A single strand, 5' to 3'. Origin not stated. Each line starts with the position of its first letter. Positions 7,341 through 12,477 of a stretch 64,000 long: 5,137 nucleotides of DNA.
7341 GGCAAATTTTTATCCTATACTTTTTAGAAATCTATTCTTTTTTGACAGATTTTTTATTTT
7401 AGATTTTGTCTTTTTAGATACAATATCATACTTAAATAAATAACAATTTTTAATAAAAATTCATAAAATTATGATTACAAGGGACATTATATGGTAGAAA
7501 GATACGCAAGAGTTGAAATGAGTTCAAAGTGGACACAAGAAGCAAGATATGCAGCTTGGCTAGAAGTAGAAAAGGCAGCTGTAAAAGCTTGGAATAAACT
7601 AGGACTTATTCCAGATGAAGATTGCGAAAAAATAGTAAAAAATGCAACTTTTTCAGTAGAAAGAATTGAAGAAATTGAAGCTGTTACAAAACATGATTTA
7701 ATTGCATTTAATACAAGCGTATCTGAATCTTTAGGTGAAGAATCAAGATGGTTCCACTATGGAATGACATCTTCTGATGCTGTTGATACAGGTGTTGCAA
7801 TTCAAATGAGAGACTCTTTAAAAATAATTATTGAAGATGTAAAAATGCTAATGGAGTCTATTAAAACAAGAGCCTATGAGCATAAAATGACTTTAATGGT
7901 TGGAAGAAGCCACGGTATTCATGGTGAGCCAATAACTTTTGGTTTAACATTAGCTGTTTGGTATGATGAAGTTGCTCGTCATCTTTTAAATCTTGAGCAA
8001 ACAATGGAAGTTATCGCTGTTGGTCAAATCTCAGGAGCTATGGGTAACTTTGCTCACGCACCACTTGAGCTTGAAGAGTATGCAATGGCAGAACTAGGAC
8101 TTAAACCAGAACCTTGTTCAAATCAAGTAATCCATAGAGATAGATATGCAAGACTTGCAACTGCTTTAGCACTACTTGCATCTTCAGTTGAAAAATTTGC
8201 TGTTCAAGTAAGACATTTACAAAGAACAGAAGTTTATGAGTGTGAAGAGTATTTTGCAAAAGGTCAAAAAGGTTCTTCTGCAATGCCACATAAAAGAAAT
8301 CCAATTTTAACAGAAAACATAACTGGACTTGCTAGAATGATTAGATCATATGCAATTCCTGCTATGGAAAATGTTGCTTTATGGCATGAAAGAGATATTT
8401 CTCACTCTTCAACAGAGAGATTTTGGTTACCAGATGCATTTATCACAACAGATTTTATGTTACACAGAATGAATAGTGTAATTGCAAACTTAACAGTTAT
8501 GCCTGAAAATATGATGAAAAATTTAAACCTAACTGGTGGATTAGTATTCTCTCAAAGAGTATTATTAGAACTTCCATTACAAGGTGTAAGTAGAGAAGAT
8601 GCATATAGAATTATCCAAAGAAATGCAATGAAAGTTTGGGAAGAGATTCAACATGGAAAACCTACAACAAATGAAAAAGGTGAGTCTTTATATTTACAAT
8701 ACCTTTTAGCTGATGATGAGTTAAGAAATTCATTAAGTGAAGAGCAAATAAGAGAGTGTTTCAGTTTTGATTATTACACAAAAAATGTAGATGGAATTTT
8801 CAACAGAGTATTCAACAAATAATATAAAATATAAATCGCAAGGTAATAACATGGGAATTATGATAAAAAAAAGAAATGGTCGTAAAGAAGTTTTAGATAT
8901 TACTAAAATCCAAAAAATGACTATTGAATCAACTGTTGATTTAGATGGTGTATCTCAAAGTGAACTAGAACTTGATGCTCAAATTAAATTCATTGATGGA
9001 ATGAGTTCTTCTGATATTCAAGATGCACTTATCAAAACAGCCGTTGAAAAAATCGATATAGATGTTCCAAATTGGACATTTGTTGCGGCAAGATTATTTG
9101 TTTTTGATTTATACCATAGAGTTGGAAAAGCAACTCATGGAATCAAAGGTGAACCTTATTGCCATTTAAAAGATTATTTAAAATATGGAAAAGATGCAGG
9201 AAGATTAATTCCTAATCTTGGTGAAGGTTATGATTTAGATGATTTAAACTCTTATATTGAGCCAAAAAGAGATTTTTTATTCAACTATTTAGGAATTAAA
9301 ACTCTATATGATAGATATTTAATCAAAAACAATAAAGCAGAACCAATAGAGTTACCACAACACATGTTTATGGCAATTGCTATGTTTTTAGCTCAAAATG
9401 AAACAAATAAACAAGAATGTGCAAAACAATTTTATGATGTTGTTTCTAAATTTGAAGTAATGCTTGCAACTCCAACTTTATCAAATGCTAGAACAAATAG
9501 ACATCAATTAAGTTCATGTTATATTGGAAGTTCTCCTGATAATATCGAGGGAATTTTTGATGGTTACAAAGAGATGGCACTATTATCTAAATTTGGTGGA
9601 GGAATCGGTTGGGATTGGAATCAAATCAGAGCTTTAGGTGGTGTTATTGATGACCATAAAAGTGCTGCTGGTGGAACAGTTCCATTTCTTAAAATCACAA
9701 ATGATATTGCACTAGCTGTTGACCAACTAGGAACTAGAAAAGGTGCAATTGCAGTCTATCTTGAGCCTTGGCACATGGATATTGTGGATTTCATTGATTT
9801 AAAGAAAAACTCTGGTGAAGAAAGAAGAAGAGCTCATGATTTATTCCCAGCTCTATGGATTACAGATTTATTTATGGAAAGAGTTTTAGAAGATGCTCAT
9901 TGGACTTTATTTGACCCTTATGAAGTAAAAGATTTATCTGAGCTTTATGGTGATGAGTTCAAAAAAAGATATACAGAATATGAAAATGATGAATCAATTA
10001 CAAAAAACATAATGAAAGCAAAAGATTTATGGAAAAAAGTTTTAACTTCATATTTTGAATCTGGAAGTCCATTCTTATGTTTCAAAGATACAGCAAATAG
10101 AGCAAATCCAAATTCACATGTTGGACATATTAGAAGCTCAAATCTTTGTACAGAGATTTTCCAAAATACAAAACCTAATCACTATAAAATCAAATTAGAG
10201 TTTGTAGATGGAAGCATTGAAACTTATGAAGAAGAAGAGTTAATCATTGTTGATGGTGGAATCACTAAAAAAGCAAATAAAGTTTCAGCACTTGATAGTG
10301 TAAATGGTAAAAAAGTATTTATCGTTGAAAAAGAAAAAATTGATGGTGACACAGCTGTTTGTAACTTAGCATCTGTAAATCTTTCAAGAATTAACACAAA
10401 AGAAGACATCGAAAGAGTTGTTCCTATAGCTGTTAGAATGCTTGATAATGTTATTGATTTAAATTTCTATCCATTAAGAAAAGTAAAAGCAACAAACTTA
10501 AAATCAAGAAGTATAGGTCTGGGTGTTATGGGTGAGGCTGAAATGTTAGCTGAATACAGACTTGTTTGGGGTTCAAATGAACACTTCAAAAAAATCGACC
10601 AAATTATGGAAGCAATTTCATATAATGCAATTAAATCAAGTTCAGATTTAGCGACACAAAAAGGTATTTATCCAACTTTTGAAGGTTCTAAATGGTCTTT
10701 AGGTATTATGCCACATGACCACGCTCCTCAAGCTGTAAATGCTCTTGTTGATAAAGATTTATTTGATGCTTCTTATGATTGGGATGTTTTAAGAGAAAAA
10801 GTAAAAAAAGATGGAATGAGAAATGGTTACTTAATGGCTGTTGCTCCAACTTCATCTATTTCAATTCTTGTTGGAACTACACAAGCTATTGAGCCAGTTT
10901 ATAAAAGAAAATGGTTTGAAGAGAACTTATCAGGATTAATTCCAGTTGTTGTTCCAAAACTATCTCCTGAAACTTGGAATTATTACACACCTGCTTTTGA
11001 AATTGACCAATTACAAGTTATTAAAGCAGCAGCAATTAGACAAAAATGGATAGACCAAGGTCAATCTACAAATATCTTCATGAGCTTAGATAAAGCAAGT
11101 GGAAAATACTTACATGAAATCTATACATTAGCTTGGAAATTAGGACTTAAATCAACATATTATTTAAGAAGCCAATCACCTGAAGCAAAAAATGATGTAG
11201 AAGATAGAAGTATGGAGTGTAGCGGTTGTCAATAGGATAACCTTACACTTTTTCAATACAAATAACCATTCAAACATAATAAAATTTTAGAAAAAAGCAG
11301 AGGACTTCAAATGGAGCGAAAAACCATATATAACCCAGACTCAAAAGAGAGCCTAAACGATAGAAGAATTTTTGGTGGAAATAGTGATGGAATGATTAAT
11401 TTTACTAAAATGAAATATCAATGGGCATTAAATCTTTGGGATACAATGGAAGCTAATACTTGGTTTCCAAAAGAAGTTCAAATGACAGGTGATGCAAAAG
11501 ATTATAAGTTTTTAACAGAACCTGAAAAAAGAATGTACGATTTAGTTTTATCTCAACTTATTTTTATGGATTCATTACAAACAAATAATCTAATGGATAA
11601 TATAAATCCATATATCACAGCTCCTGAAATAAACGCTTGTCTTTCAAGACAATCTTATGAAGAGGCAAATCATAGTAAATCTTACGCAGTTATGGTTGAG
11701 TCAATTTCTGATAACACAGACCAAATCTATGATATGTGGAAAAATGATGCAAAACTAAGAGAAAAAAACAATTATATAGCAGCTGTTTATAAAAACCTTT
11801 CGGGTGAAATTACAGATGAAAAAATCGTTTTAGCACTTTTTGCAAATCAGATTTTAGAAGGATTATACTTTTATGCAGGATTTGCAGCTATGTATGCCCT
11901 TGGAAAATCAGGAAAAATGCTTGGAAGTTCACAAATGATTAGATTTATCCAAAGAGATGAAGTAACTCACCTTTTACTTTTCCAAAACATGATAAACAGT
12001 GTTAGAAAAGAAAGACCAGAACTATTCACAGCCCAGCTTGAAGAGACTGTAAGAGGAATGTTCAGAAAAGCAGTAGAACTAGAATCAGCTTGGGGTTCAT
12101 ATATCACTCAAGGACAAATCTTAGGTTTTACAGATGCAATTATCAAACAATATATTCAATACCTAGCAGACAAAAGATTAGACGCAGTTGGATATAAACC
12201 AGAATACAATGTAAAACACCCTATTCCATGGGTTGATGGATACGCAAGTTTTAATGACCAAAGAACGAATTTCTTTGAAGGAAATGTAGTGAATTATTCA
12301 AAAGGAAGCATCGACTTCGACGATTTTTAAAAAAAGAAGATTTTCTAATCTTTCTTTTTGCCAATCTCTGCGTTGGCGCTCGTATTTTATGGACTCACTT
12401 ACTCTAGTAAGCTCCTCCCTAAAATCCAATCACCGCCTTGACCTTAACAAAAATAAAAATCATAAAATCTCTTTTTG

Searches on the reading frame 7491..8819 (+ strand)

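Call 53: search_protein_families(library=pfam, proteins=[window:7491-8819:+], max_evalue=0.001)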
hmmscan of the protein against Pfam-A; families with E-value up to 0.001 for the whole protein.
window:7491-8819:+ (443 aa): 2 families
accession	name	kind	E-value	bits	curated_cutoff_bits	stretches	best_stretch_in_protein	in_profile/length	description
PF00206.25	Lyase_1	-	4.7e-54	184.4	27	1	9-284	9-310/312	Lyase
PF10397.14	ADSL_C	-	1.2e-22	80.4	32.7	1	350-440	1-79/79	Adenylosuccinate lyase C-terminus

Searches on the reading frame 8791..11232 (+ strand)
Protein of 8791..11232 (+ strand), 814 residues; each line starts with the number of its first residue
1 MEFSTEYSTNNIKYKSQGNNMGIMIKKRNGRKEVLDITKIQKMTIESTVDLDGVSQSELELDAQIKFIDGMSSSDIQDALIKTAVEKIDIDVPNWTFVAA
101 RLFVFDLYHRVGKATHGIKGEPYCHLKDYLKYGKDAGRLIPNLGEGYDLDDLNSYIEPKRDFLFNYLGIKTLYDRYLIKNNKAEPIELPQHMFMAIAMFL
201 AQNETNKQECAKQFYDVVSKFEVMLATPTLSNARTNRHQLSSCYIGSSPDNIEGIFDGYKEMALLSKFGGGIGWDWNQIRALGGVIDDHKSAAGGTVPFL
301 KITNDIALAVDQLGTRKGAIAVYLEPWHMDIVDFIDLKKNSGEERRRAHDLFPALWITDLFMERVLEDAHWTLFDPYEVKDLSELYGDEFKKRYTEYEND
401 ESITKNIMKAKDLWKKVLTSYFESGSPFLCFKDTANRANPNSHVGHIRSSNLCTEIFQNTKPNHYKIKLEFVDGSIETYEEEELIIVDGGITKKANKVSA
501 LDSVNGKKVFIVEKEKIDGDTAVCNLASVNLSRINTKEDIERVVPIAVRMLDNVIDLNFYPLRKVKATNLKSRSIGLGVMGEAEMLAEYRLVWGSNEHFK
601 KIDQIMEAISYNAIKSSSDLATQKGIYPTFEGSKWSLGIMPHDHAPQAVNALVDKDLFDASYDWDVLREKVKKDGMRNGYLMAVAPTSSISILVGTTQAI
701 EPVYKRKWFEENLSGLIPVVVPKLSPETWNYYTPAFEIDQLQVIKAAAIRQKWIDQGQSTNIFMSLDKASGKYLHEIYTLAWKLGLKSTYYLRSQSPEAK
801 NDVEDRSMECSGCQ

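Call 53: search_protein_families(library=pfam, proteins=[window:8791-11232:+], max_evalue=0.001)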
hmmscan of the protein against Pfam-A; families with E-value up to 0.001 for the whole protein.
window:8791-11232:+ (814 aa): 3 families
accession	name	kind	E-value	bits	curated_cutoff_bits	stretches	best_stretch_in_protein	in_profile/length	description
PF02867.20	Ribonuc_red_lgC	-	6e-174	580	23.9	1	241-792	1-523/523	Ribonucleotide reductase, barrel domain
PF00317.26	Ribonuc_red_lgN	-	1.3e-25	89.7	28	1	163-237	2-76/77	Ribonucleotide reductase, all-alpha domain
PF03477.21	ATP-cone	-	3e-07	31.3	25.8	1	23-108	1-86/88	ATP cone domain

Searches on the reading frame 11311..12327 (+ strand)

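Call 80: search_protein_families(library=ncbifam, proteins=[window:11311-12327:+], max_evalue=0.00001)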
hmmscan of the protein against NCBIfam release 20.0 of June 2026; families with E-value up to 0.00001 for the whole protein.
window:11311-12327:+ (339 aa): 15 families
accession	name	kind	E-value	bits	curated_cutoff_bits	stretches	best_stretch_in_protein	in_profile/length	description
NF007184.0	PRK09614.1-3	equivalog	3.3e-152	506.8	310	1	1-339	5-346/346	ribonucleotide-diphosphate reductase subunit beta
NF005550.0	PRK07209.1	equivalog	4.2e-64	216.9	309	1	12-333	47-378/383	ribonucleotide-diphosphate reductase subunit beta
NF007186.0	PRK09614.1-5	equivalog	3.6e-62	210.3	237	1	30-333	13-313/328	ribonucleotide-diphosphate reductase subunit beta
NF006576.0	PRK09101.1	equivalog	3.3e-41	141.4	346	2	169-335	191-363/376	class Ia ribonucleoside-diphosphate reductase subunit beta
TIGR04171.1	RNR_1b_NrdF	exception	9.2e-35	120.4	355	1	29-333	4-305/316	class 1b ribonucleoside-diphosphate reductase subunit beta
NF007183.0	PRK09614.1-2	subfamily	7.9e-30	103.9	320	1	29-308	9-288/327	ribonucleotide-diphosphate reductase subunit beta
NF009398.0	PRK12759.1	equivalog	2.2e-24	86.3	649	1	32-330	101-396/410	bifunctional gluaredoxin/ribonucleoside-diphosphate reductase subunit beta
NF007182.0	PRK09614.1-1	subfamily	4.9e-23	81.8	471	1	29-329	14-309/324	ribonucleotide-diphosphate reductase subunit beta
NF010572.0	PRK13965.1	subfamily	3.9e-22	78.7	486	1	29-332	27-325/337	class 1b ribonucleoside-diphosphate reductase subunit beta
NF007185.0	PRK09614.1-4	equivalog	2.1e-21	76.5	525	1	29-299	8-270/320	ribonucleotide-diphosphate reductase subunit beta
NF010573.0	PRK13966.1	equivalog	3e-18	65.8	661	1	28-328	13-308/324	ribonucleotide-diphosphate reductase subunit beta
NF010574.0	PRK13967.1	equivalog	1.3e-16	60.7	687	1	29-300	12-275/322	ribonucleotide-diphosphate reductase subunit beta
NF006200.0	PRK08326.1-3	equivalog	3e-09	36.5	194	1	39-222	31-218/321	R2-like ligand-binding oxidase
NF006199.0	PRK08326.1-2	equivalog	4.4e-08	32.5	286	1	16-221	12-217/324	R2-like ligand-binding oxidase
NF006198.0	PRK08326.1-1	subfamily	4.9e-06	26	274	1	41-294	29-287/308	R2-like ligand-binding oxidase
